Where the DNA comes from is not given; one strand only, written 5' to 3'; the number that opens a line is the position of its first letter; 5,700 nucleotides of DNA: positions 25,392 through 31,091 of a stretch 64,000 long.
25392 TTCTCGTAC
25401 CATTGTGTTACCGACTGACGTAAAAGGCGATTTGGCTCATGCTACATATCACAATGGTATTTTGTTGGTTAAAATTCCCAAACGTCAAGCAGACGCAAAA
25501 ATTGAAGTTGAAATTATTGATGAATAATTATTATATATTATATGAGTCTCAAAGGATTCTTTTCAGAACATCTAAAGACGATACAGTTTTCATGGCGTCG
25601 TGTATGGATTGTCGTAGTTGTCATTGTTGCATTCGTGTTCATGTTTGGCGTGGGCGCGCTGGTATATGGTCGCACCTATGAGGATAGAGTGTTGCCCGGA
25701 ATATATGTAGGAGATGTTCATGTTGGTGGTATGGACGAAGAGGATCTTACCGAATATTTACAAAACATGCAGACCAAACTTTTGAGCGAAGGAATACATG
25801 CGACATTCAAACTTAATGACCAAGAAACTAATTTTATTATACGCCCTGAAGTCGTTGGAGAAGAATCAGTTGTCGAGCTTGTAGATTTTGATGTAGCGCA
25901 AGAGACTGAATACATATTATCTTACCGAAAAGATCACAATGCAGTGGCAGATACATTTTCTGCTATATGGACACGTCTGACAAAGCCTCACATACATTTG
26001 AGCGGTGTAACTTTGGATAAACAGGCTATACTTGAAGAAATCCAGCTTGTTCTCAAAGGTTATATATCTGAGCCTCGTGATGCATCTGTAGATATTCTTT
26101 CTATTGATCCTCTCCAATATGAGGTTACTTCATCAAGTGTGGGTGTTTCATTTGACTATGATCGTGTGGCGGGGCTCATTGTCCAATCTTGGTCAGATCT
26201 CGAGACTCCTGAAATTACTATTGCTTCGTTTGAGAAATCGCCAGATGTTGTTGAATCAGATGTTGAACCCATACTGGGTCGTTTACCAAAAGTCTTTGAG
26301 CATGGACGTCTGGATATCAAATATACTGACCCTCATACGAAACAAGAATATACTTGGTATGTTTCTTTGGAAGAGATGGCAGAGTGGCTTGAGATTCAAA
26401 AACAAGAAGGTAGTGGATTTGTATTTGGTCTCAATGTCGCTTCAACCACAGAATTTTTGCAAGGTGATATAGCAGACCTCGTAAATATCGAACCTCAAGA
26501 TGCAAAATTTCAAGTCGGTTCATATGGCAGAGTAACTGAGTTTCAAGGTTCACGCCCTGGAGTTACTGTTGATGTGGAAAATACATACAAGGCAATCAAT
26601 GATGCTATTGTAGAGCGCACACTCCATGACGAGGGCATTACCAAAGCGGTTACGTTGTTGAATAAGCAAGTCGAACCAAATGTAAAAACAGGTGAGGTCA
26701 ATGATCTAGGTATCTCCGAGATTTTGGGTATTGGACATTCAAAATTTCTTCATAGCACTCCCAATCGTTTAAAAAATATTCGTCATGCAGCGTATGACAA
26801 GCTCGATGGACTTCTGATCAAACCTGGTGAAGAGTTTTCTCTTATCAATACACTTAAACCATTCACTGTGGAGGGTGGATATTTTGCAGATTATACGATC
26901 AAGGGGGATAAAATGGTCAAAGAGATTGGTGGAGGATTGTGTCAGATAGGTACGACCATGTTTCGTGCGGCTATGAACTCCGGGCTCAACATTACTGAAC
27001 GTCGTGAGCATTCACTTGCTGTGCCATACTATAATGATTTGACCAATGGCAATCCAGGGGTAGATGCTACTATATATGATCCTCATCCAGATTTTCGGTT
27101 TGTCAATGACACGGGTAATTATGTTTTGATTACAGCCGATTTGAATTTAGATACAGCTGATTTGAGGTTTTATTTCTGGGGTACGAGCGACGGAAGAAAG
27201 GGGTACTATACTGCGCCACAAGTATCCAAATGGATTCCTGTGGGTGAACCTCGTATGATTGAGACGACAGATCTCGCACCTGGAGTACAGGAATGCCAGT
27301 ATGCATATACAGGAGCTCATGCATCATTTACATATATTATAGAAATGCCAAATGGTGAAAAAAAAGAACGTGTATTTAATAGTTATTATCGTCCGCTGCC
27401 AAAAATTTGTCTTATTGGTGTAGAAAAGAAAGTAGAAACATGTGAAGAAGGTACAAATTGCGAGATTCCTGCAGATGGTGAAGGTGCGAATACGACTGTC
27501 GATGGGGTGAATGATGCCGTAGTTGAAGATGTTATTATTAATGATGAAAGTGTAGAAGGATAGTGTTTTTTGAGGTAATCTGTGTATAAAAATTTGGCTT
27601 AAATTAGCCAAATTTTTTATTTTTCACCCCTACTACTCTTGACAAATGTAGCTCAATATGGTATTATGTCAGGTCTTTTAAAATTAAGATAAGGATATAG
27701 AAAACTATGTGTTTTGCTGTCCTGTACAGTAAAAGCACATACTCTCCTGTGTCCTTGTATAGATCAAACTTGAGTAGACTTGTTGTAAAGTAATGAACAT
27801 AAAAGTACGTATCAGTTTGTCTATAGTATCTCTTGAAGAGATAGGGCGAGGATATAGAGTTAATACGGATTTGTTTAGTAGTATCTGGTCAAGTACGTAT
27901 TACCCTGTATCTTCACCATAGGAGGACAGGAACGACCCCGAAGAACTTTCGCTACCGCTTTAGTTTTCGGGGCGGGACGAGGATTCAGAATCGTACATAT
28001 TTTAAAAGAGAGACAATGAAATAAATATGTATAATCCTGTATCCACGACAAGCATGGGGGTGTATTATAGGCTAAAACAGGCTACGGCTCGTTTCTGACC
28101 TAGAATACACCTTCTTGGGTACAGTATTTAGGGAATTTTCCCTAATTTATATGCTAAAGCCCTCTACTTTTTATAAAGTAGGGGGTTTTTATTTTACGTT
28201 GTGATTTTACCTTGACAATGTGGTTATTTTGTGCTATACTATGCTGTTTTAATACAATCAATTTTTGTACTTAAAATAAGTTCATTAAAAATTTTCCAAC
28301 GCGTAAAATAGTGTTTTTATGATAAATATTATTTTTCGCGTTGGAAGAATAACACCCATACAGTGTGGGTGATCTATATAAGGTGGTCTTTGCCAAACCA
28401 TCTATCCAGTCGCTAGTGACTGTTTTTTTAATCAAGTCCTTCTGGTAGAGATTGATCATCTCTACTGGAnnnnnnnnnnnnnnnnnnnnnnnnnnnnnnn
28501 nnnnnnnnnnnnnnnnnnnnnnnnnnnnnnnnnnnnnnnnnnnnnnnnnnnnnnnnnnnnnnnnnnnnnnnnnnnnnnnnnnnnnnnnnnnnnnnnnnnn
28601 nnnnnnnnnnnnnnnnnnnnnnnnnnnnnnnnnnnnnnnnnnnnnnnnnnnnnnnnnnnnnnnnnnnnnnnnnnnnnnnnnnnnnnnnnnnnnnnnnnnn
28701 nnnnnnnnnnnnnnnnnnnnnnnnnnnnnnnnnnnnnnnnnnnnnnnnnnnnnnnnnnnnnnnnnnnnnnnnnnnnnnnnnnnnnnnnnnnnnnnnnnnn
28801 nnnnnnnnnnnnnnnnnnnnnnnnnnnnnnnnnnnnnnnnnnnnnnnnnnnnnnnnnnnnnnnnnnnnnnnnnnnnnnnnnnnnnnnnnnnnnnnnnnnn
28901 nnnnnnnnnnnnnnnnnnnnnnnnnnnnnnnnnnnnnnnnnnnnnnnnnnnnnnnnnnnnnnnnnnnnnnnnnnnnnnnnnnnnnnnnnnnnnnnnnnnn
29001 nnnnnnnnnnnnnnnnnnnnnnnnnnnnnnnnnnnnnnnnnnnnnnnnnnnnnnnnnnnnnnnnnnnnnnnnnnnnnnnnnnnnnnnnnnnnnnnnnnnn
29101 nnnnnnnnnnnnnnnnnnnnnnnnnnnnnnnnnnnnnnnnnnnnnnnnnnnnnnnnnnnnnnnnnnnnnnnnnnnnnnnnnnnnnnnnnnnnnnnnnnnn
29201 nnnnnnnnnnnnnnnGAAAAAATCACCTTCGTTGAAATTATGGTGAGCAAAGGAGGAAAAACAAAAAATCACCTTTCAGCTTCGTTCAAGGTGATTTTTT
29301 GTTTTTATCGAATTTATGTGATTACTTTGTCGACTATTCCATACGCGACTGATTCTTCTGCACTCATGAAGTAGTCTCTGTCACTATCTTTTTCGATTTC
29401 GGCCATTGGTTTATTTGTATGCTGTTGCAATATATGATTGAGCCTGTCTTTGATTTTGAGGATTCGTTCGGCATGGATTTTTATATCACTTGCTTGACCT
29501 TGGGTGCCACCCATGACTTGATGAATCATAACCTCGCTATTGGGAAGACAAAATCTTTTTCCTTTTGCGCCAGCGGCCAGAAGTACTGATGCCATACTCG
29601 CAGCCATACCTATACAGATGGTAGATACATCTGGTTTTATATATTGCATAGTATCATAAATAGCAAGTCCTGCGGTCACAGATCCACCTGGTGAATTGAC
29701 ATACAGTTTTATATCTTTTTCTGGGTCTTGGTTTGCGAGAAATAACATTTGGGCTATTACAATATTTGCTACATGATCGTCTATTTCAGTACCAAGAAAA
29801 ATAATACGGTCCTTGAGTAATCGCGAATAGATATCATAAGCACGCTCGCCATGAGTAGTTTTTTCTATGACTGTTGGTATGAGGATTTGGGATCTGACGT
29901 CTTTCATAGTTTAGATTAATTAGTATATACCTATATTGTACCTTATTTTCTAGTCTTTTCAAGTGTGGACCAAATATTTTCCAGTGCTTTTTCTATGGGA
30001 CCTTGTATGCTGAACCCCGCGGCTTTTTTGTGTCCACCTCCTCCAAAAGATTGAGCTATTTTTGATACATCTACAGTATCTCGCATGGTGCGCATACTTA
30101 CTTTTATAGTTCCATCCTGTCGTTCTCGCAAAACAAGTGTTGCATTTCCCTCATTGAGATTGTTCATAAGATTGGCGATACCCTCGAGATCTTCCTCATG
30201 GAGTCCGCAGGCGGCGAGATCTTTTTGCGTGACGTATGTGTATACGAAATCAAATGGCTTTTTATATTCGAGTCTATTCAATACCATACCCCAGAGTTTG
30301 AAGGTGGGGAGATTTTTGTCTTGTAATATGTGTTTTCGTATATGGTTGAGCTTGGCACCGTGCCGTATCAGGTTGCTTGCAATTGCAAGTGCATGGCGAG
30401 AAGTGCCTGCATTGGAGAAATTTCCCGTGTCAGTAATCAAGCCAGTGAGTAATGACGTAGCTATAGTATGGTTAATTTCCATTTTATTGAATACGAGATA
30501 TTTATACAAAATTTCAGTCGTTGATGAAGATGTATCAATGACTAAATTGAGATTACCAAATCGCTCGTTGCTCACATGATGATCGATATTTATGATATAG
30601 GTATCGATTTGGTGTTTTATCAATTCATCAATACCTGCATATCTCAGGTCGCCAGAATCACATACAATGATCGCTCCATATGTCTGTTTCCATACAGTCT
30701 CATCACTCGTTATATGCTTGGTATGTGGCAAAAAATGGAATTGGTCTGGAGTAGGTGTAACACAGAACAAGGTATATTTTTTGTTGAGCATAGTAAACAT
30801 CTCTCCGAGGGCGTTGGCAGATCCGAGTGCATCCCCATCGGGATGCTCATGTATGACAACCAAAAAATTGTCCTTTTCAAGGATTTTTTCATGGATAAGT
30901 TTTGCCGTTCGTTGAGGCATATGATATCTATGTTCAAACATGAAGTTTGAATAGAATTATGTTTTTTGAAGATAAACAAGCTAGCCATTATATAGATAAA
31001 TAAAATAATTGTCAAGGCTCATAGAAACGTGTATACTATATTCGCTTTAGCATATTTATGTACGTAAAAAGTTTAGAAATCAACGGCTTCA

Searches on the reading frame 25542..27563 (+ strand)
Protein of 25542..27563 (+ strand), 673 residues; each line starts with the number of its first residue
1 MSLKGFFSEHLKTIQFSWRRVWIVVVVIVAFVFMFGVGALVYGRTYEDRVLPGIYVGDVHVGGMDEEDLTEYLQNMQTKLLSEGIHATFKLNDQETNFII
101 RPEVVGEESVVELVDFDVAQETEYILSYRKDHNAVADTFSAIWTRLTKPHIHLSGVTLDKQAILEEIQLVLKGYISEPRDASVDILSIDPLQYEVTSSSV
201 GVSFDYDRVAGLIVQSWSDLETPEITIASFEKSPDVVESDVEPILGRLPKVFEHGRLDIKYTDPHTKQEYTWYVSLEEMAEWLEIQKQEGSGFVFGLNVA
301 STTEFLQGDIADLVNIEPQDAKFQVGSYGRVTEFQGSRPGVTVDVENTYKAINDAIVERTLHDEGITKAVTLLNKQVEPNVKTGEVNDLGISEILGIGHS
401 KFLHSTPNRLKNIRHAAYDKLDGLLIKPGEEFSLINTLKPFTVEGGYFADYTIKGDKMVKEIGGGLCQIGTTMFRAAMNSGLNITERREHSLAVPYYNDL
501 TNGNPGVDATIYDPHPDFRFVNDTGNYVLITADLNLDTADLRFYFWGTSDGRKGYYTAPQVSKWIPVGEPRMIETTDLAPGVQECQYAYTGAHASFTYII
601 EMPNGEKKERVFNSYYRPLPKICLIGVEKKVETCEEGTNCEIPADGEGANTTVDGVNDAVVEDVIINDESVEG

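Call 44: search_protein_families(library=pfam, proteins=[window:25542-27563:+], max_evalue=0.0001)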
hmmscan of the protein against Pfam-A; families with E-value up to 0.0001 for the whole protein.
window:25542-27563:+ (673 aa): 2 families
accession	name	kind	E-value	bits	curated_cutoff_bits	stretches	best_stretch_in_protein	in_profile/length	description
PF04294.18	VanW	-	3e-34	117.8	27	1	408-538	1-124/130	VanW like protein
PF12229.13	PG_binding_4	-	9.7e-14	52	22.1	1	293-359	48-111/117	Putative peptidoglycan binding domain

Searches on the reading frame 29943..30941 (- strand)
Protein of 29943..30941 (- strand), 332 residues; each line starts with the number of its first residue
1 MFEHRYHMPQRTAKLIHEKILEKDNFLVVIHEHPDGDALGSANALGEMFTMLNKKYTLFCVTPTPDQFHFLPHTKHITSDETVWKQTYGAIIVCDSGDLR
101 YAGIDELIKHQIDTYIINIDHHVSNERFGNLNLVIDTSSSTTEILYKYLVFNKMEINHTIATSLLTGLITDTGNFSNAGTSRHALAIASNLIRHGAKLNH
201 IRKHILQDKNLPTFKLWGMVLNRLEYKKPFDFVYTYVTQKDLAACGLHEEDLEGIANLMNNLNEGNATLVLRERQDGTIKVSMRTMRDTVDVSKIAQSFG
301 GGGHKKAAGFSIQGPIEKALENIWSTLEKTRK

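Call 44: search_protein_families(library=pfam, proteins=[window:29943-30941:-], max_evalue=0.0001)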
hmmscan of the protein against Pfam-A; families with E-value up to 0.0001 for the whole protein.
window:29943-30941:- (332 aa): 2 families
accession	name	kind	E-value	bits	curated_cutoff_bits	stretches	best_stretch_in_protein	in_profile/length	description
PF01368.27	DHH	-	3.2e-14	53.7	28.1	1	26-167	2-124/125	DHH family, N-terminal domain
PF02272.25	DHHA1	-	4e-13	50.1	25.9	1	246-327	12-96/102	DHHA1 domain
